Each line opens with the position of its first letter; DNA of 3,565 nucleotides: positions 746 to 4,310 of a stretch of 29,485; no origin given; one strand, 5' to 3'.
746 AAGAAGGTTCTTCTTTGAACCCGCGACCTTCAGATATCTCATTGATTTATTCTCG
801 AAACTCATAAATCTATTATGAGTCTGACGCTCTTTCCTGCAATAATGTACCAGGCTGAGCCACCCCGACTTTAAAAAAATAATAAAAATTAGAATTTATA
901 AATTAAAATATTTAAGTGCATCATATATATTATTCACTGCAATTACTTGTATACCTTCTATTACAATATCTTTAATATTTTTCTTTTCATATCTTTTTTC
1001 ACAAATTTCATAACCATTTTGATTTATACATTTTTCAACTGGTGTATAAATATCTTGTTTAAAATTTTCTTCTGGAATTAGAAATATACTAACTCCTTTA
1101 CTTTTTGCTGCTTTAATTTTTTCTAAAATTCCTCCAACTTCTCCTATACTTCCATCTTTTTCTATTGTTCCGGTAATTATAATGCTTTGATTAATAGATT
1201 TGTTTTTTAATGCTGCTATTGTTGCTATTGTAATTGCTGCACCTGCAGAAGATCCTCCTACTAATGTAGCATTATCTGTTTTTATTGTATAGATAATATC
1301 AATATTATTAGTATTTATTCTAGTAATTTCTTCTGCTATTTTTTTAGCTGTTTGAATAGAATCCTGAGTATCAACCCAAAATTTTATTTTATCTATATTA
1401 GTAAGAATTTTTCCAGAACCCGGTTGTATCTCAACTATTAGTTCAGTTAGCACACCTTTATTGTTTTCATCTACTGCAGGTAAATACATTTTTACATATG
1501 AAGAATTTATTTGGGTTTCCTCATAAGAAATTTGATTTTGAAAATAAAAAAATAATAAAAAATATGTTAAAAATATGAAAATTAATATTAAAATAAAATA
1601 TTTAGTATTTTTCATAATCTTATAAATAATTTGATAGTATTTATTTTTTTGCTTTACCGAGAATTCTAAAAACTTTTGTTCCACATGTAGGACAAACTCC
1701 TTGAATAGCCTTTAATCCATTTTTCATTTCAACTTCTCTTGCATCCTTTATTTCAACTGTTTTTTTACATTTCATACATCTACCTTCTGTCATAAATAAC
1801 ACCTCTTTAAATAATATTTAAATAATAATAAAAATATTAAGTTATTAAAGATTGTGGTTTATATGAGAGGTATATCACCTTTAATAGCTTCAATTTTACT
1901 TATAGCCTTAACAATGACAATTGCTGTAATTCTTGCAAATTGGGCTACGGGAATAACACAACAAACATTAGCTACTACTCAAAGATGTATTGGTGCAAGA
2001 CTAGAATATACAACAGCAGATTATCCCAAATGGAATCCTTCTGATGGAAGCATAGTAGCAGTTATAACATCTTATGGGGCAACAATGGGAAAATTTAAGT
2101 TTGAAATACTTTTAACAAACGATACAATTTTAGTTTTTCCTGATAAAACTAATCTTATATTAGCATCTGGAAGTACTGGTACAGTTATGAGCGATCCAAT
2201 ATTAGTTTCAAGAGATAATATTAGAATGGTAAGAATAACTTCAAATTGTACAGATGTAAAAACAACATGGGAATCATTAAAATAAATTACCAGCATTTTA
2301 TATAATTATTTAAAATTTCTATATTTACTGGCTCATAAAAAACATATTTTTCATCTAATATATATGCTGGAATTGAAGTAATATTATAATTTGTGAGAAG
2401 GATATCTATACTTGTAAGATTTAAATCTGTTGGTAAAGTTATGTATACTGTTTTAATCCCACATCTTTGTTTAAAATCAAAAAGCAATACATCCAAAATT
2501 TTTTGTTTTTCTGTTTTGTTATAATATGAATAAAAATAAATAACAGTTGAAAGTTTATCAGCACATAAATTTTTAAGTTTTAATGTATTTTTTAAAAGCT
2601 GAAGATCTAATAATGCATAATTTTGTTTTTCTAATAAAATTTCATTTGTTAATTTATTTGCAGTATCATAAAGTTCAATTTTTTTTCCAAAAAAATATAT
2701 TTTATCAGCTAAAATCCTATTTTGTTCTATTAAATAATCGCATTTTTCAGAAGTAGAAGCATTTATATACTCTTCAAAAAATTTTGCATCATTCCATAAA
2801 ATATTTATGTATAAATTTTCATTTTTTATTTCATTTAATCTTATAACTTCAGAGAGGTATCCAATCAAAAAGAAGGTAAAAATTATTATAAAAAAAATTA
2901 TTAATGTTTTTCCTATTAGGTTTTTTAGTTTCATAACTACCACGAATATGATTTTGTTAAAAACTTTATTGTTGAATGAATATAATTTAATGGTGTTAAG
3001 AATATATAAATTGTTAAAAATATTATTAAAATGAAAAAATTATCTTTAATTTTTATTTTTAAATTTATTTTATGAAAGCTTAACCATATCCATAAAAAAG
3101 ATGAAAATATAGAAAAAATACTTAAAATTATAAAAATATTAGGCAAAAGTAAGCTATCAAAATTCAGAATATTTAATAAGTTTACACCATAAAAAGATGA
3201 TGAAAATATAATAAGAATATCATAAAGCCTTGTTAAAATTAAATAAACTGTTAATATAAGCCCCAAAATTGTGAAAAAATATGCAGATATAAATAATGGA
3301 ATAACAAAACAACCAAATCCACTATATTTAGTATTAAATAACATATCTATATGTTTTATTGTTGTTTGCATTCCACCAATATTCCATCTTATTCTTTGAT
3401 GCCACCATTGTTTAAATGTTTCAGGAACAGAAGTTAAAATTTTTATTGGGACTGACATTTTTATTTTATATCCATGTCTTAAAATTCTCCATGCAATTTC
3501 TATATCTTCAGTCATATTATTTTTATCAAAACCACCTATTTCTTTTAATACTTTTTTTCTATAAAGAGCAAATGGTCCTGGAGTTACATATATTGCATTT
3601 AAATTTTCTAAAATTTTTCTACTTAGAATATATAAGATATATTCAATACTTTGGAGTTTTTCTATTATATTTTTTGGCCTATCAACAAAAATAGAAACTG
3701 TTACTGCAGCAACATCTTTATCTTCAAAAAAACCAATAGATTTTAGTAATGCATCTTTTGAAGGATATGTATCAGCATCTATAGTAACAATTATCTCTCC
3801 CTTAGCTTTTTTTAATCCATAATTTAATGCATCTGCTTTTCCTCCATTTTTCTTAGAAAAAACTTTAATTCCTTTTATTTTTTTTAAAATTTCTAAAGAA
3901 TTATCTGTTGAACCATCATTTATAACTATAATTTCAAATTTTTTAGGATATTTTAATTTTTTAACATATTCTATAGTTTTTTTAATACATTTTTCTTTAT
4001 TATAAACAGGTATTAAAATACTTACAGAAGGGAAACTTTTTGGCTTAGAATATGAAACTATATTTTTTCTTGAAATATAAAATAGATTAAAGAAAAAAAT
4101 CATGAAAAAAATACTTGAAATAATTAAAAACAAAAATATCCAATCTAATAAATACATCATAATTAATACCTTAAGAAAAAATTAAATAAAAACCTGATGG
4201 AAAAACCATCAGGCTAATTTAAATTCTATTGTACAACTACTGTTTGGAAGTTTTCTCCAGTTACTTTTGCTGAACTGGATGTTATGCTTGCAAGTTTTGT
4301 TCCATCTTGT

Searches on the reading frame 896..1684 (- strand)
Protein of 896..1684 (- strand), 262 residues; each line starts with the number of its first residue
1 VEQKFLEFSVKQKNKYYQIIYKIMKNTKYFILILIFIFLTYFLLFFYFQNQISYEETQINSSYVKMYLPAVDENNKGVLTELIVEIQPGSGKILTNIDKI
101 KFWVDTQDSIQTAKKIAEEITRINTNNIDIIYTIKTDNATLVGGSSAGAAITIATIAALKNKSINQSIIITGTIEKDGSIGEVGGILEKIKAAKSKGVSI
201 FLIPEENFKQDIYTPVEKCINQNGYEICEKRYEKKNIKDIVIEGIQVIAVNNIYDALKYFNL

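Call 15: search_protein_families(library=pfam, proteins=[window:896-1684:-])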
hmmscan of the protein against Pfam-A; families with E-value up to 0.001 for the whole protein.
window:896-1684:- (262 aa): 2 families
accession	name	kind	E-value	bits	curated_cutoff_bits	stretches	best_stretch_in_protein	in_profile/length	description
PF05362.19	Lon_C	-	2.3e-11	44.1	21.1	1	137-210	102-175/205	Lon protease (S16) C-terminal proteolytic domain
PF13541.12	ChlI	-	1.8e-06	28.3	27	1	144-207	58-121/121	Subunit ChlI of Mg-chelatase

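Call 38: find_encoding_contigs(protein=window:896-1684:-, flank=10000, max_places=4)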
Protein window:896-1684:- (262 aa): 2 contigs read that carry it; 2 places shown.
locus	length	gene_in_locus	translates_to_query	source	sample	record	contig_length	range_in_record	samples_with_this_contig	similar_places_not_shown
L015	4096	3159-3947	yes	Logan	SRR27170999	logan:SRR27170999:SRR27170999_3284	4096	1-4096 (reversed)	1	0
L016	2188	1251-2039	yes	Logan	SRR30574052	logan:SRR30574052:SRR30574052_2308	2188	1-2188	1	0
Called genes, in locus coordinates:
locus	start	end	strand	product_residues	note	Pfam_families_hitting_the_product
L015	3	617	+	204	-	?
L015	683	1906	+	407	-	PF13506:Glyco_transf_21, PF00535:Glycos_transf_2, PF10111:Glyco_tranf_2_2, PF13641:Glyco_tranf_2_3, PF13632:Glyco_trans_2_3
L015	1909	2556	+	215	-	-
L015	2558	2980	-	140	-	-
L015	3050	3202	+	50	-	PF18930:DUF5679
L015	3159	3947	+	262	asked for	PF05362:Lon_C, PF13541:ChlI (weak)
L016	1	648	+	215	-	?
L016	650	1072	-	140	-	-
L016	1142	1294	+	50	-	PF18930:DUF5679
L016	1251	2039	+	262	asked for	PF05362:Lon_C, PF13541:ChlI (weak)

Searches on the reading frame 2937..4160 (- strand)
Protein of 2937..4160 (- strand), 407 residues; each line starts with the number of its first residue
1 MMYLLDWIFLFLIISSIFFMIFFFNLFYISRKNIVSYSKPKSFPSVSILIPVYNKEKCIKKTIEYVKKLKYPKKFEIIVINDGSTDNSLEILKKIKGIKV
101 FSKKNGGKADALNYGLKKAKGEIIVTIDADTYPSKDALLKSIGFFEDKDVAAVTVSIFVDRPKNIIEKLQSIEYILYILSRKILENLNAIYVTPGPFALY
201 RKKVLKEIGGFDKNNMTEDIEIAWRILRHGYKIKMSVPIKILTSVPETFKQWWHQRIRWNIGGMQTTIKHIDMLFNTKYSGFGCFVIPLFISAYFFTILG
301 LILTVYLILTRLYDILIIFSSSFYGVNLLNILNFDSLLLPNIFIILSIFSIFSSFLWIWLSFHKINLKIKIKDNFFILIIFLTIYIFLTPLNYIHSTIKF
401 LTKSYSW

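Call 15: search_protein_families(library=pfam, proteins=[window:2937-4160:-])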
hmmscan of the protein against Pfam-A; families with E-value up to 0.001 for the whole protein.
window:2937-4160:- (407 aa): 5 families
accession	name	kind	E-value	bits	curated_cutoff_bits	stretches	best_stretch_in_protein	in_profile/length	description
PF00535.33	Glycos_transf_2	-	4.7e-36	124.7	23.3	1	47-209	1-168/168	Glycosyl transferase family 2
PF13641.12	Glyco_tranf_2_3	-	1.4e-27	97.6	27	1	44-260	1-228/230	Glycosyltransferase like family 2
PF13632.12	Glyco_trans_2_3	-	6.1e-22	78.8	27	1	123-307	1-196/198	Glycosyl transferase family group 2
PF10111.15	Glyco_tranf_2_2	-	9.6e-19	68.4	27.3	1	47-240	1-214/276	Glycosyltransferase like family 2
PF13506.12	Glyco_transf_21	-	2.8e-15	56.7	21.7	1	108-260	18-173/174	Glycosyl transferase family 21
